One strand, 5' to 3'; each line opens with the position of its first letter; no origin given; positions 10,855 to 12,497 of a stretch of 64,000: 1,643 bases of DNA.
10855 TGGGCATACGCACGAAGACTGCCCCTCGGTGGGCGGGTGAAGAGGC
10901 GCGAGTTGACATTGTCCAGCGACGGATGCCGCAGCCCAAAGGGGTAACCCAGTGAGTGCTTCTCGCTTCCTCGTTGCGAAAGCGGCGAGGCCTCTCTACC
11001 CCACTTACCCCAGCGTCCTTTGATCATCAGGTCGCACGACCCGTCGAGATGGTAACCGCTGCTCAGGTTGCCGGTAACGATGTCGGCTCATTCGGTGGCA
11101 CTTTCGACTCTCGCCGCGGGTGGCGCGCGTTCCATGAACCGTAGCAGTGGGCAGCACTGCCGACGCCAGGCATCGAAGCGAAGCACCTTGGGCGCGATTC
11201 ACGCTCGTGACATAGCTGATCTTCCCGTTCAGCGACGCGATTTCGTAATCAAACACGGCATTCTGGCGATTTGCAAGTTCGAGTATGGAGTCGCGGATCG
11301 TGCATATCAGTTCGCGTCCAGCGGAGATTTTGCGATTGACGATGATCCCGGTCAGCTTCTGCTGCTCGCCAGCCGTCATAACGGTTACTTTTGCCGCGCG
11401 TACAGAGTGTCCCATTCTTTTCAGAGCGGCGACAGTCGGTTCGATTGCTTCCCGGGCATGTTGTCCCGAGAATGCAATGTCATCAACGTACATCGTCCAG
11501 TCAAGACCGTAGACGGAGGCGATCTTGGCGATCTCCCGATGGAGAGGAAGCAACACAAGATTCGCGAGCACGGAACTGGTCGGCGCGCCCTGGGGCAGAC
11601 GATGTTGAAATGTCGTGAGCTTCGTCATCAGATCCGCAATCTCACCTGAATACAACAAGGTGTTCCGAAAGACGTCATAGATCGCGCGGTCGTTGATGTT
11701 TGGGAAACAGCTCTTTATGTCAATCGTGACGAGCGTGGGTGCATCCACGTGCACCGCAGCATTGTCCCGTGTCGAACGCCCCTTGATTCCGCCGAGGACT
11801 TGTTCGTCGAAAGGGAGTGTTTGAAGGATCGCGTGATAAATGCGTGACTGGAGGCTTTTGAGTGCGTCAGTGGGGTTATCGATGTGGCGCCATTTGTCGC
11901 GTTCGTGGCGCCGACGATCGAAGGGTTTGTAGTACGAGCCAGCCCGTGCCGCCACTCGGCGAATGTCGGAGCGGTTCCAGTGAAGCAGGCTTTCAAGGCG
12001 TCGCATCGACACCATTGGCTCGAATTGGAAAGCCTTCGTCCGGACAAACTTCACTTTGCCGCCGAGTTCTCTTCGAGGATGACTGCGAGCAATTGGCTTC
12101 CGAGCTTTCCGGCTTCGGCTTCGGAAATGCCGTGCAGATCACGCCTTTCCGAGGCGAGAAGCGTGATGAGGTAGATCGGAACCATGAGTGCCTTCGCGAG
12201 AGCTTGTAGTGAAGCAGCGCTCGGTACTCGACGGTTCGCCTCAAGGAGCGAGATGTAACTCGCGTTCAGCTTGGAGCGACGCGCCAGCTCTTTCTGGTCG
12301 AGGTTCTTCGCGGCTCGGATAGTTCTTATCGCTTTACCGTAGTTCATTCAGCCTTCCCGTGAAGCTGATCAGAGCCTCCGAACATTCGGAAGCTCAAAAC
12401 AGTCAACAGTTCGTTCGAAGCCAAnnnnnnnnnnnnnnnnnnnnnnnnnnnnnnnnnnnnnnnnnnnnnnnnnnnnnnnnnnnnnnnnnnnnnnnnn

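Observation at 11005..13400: Retron-like reverse transcriptase translationally coupled to an XRE HTH gene, with a highly structured 0.7-kb upstream region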

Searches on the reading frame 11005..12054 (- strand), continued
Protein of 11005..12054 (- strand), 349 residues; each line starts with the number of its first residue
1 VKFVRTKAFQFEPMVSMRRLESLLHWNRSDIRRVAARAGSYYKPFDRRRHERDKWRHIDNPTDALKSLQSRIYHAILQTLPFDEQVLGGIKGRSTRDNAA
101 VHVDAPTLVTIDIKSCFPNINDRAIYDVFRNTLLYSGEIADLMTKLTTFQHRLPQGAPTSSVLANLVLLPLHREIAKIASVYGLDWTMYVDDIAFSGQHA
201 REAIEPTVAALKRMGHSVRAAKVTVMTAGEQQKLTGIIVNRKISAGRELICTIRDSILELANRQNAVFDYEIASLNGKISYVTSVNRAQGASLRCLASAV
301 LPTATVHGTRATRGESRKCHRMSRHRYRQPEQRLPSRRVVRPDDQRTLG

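Call 85: search_dna_similar(query=window:11005-12054:-, collection=phages, mode=protein, max_rows=12, max_evalue=1e-20)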
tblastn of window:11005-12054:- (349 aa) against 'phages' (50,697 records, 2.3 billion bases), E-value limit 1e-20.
Records with a match: 2; places in all: 2; records where one place covers at least 80% of the query: 0.
Best place of each record, by identity: <60% 2.
By first word of the organism name: Staphylococcus 2.
By host as written in the record: Staphylococcus aureus 2.
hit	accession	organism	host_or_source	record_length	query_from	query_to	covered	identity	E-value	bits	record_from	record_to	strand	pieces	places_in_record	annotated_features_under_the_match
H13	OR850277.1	Staphylococcus phage SA 1298 Kay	Staphylococcus aureus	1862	49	301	72%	30.2%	3e-28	120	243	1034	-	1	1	record has no annotation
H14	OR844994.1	Staphylococcus phage SA 1306 Kay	Staphylococcus aureus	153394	49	301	72%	30.2%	6e-28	120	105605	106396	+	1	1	record has no annotation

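Call 86: get_annotated_region(hit=H1, flank=1800)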
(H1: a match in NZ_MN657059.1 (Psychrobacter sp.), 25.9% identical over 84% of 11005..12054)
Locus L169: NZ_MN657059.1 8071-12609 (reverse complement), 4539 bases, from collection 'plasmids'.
description: Psychrobacter sp. strain ANT_P22 plasmid pA22P5, complete sequence
organism: Psychrobacter sp. (NCBI taxid 56811)
taxonomy: Bacteria; Pseudomonadota; Gammaproteobacteria; Moraxellales; Moraxellaceae; Psychrobacter; Psychrobacter sp.
host: -; source: -; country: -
typing (MOB-suite, as given by PLSDB): non-mobilizable
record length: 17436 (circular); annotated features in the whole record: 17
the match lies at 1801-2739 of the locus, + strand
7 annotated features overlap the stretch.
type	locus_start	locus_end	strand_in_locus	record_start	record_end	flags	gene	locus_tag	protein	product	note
CDS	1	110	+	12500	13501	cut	-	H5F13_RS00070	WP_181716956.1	DNA-binding protein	-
CDS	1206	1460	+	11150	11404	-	-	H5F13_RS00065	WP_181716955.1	hypothetical protein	-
CDS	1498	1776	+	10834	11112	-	-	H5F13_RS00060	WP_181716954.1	helix-turn-helix transcriptional regulator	-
CDS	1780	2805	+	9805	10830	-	-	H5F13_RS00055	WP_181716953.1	reverse transcriptase family protein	-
CDS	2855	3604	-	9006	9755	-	-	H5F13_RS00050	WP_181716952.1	hypothetical protein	-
CDS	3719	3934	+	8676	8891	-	-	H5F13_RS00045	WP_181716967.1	hypothetical protein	-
CDS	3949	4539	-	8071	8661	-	-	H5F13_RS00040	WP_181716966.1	recombinase family protein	GO:0006310 - DNA recombination [Evidence IEA]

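Call 87: get_annotated_region(hit=H2, flank=1800)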
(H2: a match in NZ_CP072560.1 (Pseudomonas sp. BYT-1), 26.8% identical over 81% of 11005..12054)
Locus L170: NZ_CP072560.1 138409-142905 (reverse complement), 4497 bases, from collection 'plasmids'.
description: Pseudomonas sp. BYT-1 plasmid pBYT1-1, complete sequence
organism: Pseudomonas sp. BYT-1 (NCBI taxid 2816906)
taxonomy: Bacteria; Pseudomonadota; Gammaproteobacteria; Pseudomonadales; Pseudomonadaceae; Pseudomonas; Pseudomonas sp. BYT-1
host: -; source: activated sludge; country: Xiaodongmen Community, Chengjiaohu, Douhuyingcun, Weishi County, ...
typing (MOB-suite, as given by PLSDB): conjugative; replicon rep_cluster_2238,rep_cluster_402; relaxase MOBP; mating-pair formation MPF_T
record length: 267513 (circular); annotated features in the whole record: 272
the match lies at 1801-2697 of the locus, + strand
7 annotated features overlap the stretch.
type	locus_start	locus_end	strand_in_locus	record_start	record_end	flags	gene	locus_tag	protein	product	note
CDS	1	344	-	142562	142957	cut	-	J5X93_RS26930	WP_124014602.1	ATPase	-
CDS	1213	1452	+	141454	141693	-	-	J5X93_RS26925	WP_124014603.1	hypothetical protein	-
CDS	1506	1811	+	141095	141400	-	-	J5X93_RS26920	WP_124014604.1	helix-turn-helix transcriptional regulator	-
CDS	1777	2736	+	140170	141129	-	-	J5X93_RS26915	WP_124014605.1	reverse transcriptase family protein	-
CDS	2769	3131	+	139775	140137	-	-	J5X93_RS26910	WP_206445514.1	DUF2513 domain-containing protein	-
CDS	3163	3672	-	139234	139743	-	radC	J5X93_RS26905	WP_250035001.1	DNA repair protein RadC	GO:0006281 - DNA repair [Evidence IEA]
CDS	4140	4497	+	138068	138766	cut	-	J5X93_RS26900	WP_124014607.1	helix-turn-helix transcriptional regulator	-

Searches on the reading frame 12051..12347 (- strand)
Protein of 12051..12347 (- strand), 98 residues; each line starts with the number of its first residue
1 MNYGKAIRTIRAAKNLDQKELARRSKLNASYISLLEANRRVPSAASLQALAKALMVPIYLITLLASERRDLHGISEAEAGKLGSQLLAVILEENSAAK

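Call 3: search_protein_families(library=pfam, proteins=[window:12051-12347:-], max_evalue=0.01)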
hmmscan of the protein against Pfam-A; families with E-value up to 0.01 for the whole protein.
window:12051-12347:- (98 aa): 5 families
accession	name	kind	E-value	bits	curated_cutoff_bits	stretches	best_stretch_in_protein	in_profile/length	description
PF01381.28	HTH_3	-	2.6e-11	43.8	23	1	7-58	1-52/55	Helix-turn-helix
PF13560.12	HTH_31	-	1.7e-08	35.1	27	1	4-57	3-57/64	Helix-turn-helix domain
PF12844.13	HTH_19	-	6.5e-08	32.8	30.2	1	4-59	1-56/64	Helix-turn-helix domain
PF13443.12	HTH_26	-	0.00038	21.1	22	1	7-56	2-52/63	Cro/C1-type HTH DNA-binding domain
PF13413.12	HTH_25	-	0.00066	19.9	24.6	1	8-49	3-46/62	Helix-turn-helix domain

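Call 4: search_protein_families(library=padloc, proteins=[window:12051-12347:-], max_evalue=0.01)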
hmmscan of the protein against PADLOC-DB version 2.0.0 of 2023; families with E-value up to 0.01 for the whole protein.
window:12051-12347:- (98 aa): 18 families
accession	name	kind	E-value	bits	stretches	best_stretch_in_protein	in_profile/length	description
PDLC02926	HTH_VI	-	3.8e-19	66.7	1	2-90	1-88/92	-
PDLC04142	capH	-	2.7e-10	39.2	1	4-85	8-92/103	capH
PDLC03954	RmrA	-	6.6e-08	29.9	1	4-62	12-70/380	-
PDLC03666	Control_protein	-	6.6e-07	27.7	1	3-58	7-62/77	control protein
PDLC03951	RmrA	-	6.7e-07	26.6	1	7-63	13-69/400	-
PDLC03665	Control_protein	-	5e-06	24.7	1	2-56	8-63/77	control protein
PDLC03949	RmrA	-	5.2e-06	23.6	1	7-59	7-59/363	-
PDLC03668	Control_protein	-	5.5e-06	24.8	1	7-56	13-62/79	control protein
PDLC03953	RmrA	-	7.3e-06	23.4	1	4-60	7-63/373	-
PDLC03664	Control_protein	-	8.4e-06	24.2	1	2-55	13-66/74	control protein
PDLC03952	RmrA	-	1.5e-05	22.1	1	7-62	27-82/395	-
PDLC03671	Control_protein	-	5.5e-05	21.3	1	6-56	18-68/84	control protein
PDLC03946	RmrA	-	9e-05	19.4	1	5-68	5-68/357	-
PDLC03955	RmrA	-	0.00011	19.6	1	6-62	24-80/371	-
PDLC03948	RmrA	-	0.0012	15.8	1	7-58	13-64/397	-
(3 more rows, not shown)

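Call 54: search_protein_families(library=ncbifam, proteins=[window:12051-12347:-], max_evalue=0.001)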
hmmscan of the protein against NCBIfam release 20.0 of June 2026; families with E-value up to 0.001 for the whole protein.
window:12051-12347:- (98 aa): 6 families
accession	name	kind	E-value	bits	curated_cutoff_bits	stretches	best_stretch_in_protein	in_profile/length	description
NF041951.1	phage_RstR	subfamily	1.2e-06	28.7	80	1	1-66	1-66/108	RstR family transcriptional repressor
TIGR00270.2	TIGR00270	equivalog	2.3e-06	27.5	110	1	2-59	75-132/159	multiprotein bridging factor aMBF1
NF010465.0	PRK13890.1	equivalog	5.1e-06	26.6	96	1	10-81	13-82/121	conjugal transfer protein TrbA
NF006015.0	PRK08154.1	subfamily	8.3e-06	25.2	204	1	3-61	31-89/314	anaerobic benzoate catabolism transcriptional regulator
NF007408.0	PRK09943.1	equivalog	1.1e-05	25.1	211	1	3-58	8-63/185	HTH-type transcriptional regulator PuuR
NF041677.1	trans_regClgR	equivalog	0.001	19.2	170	0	4-72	10-78/113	transcriptional regulator ClgR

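Call 70: list_cluster_members(proteins=[P0001, P0121, window:12051-12347:-])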
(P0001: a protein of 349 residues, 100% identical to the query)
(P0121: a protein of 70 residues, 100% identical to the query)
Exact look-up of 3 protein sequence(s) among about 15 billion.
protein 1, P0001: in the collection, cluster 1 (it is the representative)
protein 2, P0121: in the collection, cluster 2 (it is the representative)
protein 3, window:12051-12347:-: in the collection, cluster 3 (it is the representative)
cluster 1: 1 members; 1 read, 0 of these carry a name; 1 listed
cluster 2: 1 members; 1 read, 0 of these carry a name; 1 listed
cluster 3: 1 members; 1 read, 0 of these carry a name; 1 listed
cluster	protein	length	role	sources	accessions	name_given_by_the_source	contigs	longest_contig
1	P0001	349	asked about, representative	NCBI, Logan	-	-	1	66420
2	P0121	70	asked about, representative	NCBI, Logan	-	-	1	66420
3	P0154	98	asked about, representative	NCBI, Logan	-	-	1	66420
